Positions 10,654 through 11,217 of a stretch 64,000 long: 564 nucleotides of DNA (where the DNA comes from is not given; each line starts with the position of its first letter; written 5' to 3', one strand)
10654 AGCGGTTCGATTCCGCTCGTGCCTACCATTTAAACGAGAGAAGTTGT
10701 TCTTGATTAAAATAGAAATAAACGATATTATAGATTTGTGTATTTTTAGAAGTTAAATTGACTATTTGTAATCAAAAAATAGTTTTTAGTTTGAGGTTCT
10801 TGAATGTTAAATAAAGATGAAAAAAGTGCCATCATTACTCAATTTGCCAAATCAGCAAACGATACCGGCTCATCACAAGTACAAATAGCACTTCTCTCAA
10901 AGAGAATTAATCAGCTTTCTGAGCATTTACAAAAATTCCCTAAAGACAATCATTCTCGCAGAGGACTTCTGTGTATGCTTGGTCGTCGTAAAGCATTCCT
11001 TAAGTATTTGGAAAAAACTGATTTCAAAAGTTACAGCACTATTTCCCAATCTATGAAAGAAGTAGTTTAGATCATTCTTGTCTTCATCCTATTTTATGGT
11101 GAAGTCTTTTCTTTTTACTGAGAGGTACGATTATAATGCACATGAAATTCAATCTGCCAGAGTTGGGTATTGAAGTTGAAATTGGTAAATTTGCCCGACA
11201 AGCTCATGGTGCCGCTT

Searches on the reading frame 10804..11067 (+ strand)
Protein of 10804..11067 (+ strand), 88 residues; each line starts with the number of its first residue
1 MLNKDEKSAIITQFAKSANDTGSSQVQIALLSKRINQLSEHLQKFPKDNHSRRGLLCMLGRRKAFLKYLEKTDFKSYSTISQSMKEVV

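Call 49: search_protein_families(library=pfam, proteins=[window:10804-11067:+])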
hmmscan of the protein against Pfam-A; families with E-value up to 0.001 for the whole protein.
window:10804-11067:+ (88 aa): 1 family
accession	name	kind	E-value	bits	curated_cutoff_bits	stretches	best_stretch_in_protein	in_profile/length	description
PF00312.27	Ribosomal_S15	-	2.5e-29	101.7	31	1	7-83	1-77/81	Ribosomal protein S15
